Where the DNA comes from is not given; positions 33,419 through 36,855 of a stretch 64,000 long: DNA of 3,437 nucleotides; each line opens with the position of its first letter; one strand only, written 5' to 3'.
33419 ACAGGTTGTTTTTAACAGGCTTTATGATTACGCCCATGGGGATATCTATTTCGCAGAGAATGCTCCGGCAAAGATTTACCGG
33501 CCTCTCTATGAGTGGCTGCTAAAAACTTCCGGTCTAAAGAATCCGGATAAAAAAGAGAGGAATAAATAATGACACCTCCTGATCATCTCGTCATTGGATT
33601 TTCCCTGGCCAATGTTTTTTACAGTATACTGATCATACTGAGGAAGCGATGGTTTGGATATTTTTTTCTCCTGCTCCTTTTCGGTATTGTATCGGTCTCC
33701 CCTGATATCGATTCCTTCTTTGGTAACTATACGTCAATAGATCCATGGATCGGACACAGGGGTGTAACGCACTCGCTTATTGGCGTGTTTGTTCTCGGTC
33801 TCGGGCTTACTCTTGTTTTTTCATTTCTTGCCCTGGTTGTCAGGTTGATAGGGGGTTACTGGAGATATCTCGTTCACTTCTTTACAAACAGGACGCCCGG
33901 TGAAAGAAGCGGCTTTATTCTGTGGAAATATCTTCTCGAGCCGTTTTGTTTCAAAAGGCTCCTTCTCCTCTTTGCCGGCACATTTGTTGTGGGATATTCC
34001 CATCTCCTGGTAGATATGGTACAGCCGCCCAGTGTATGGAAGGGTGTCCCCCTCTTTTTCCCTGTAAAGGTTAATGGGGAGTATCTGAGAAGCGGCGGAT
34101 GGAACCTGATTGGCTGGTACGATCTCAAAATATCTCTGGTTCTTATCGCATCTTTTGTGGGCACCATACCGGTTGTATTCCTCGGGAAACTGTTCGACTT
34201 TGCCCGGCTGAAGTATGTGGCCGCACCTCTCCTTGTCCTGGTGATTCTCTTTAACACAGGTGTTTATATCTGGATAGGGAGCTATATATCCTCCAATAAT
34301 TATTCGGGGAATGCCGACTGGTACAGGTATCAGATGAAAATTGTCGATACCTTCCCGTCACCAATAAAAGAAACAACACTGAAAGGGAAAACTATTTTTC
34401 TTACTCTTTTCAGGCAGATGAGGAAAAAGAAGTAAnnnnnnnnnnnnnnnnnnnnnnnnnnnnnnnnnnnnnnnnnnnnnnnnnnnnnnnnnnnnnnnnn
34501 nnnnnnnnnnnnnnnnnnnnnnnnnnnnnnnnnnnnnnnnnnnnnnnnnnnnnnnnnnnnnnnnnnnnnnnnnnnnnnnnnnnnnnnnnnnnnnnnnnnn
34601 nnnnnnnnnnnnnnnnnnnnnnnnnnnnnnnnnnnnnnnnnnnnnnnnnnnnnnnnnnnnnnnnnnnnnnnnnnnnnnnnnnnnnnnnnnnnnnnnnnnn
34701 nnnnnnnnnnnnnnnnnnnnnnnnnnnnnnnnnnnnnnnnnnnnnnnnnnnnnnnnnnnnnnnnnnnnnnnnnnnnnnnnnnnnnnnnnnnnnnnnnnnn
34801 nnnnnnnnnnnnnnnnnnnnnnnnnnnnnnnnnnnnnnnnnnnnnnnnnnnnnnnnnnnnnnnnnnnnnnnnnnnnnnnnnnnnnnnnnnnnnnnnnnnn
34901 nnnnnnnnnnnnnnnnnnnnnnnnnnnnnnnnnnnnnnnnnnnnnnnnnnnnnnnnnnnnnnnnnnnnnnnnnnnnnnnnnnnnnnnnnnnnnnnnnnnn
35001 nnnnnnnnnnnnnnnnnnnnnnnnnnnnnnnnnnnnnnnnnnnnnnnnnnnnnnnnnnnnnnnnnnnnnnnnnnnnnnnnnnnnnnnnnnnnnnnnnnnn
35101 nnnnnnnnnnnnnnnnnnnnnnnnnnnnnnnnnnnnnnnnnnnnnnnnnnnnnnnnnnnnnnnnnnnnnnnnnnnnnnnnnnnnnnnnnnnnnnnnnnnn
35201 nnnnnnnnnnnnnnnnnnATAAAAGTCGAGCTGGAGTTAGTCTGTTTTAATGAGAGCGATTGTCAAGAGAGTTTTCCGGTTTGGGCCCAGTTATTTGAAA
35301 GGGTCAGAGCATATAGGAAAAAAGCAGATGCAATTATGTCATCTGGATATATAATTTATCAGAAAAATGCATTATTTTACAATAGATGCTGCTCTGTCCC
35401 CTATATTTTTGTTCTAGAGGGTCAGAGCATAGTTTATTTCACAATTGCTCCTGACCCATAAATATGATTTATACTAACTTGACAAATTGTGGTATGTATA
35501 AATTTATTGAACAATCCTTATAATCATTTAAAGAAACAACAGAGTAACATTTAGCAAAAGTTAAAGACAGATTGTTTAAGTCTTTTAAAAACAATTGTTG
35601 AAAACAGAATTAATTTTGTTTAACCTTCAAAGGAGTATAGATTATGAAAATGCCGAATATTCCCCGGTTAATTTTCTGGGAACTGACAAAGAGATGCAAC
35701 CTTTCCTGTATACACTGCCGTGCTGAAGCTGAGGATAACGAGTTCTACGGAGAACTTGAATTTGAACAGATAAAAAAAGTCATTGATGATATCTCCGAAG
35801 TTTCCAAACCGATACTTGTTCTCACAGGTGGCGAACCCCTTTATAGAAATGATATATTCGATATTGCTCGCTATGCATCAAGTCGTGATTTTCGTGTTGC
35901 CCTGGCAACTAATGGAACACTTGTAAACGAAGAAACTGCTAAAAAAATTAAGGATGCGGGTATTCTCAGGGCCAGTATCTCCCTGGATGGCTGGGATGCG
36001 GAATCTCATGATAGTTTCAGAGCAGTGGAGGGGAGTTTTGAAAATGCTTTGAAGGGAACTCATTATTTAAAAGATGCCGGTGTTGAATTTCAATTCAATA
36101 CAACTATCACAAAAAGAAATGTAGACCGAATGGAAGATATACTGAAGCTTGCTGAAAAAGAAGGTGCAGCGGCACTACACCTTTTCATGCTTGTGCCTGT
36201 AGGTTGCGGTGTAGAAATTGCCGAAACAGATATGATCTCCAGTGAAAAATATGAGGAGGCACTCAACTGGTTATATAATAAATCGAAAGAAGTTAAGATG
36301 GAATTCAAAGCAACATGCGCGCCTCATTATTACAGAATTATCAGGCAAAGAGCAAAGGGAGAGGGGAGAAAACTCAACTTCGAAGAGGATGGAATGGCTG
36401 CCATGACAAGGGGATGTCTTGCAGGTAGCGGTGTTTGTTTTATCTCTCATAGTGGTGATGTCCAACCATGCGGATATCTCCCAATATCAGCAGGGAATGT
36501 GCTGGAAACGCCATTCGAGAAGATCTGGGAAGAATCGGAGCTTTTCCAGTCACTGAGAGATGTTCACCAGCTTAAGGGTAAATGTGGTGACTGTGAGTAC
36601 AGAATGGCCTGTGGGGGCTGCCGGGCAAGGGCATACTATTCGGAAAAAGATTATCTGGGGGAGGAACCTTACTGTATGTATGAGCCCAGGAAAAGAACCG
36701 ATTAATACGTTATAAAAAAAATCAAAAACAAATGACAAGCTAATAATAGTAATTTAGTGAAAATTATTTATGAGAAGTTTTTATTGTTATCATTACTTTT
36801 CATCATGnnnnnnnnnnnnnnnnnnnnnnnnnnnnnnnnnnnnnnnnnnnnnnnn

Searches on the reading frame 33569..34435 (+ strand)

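Call 4: search_protein_families(library=pfam, proteins=[window:33569-34435:+], max_evalue=0.1)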
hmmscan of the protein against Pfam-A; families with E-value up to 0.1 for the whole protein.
window:33569-34435:+ (288 aa): 1 family
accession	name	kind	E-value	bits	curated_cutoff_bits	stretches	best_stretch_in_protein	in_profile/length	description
PF04307.19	YdjM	-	2.9e-15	56.6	29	1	1-228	1-166/176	YdjM inner membrane protein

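Call 5: search_protein_families(library=ncbifam, proteins=[window:33569-34435:+], max_evalue=0.1)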
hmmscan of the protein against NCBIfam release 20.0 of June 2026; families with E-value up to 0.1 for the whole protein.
window:33569-34435:+ (288 aa): 1 family
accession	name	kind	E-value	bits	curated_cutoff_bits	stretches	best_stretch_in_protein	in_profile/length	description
NF008651.0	PRK11648.1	equivalog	1e-05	25.3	216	0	138-168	105-132/196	metal-dependent hydrolase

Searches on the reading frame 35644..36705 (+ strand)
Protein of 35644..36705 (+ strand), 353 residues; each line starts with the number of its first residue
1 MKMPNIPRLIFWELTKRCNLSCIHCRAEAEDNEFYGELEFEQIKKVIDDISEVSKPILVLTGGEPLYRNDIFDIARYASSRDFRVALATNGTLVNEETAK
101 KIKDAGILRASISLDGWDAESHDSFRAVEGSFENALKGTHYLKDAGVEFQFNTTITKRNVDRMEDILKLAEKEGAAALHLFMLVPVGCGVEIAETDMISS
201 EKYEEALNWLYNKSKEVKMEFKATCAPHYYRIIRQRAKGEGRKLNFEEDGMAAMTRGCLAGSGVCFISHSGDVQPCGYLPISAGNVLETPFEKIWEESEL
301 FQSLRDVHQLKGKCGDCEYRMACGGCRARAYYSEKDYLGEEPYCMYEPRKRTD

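Call 4: search_protein_families(library=pfam, proteins=[window:35644-36705:+], max_evalue=0.1)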
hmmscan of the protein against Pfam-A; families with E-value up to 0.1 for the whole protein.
window:35644-36705:+ (353 aa): 3 families
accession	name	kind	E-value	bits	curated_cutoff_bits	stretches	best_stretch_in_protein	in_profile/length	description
PF04055.27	Radical_SAM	-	2.7e-28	99.7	29.5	1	13-170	2-166/166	Radical SAM superfamily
PF13186.11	SPASM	-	5.9e-10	39.7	21.5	1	258-318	1-67/67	Iron-sulfur cluster-binding domain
PF13353.11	Fer4_12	-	6.9e-06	26.8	22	1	15-116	12-115/137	4Fe-4S single cluster domain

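Call 5: search_protein_families(library=ncbifam, proteins=[window:35644-36705:+], max_evalue=0.1)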
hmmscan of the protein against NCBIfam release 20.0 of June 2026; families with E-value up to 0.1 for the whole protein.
window:35644-36705:+ (353 aa): 90 families (the best 25 are shown)
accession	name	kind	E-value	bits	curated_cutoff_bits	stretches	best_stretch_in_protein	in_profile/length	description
TIGR04545.1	rSAM_ahbD_hemeb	equivalog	4.5e-151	503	500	1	9-348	1-339/339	heme b synthase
TIGR04053.2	TIGR04053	equivalog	1e-104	350.7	395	1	4-348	4-366/366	TIGR04053 family radical SAM/SPASM domain-containing protein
TIGR04055.1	rSAM_NirJ2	equivalog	4.1e-103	345.3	500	1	9-347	1-325/326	putative heme d1 biosynthesis radical SAM protein NirJ2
TIGR04051.1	rSAM_NirJ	equivalog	3e-66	223.8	515.45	1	10-346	4-348/354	heme d1 biosynthesis radical SAM protein NirJ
TIGR04054.1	rSAM_NirJ1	equivalog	4.1e-61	206.7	650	1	9-345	37-381/387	putative heme d1 biosynthesis radical SAM protein NirJ1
TIGR04546.1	rSAM_ahbC_deAc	equivalog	1e-60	205.6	650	1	9-345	40-384/390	12,18-didecarboxysiroheme deacetylase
TIGR04347.1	pseudo_SAM_Halo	equivalog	1.4e-55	189.2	525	1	9-348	39-387/390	TIGR04347 family pseudo-SAM/SPASM protein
TIGR03962.1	mycofact_rSAM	equivalog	4.1e-51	174.2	265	1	7-347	11-334/339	mycofactocin radical SAM maturase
TIGR04303.1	GeoRSP_rSAM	equivalog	1.2e-47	163.1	400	1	7-344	4-324/325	GeoRSP system radical SAM/SPASM protein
NF050035.1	rSAM_WgK_link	exception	1.4e-47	162.5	650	1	5-348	6-365/367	radical SAM/SPASM peptide maturase WgkB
TIGR04251.1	SCM_rSAM_ScmF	equivalog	1.7e-42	146.1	400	1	9-345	5-340/353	SynChlorMet cassette radical SAM/SPASM protein ScmF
TIGR04133.1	rSAM_w_lipo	hypoth_equivalog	6.4e-38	130.6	425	1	8-326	24-330/350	TIGR04133 family radical SAM/SPASM protein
TIGR02109.1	PQQ_syn_pqqE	equivalog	1.3e-36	126.3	381.35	1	5-350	4-336/358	pyrroloquinoline quinone biosynthesis protein PqqE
TIGR04340.1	rSAM_ACGX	hypoth_equivalog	7.1e-36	124.1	400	1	12-345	7-338/341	radical SAM/SPASM domain protein, ACGX system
TIGR04103.1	rSAM_nif11_3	equivalog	4.6e-35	121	725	1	10-346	7-344/412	nif11-class peptide radical SAM maturase 3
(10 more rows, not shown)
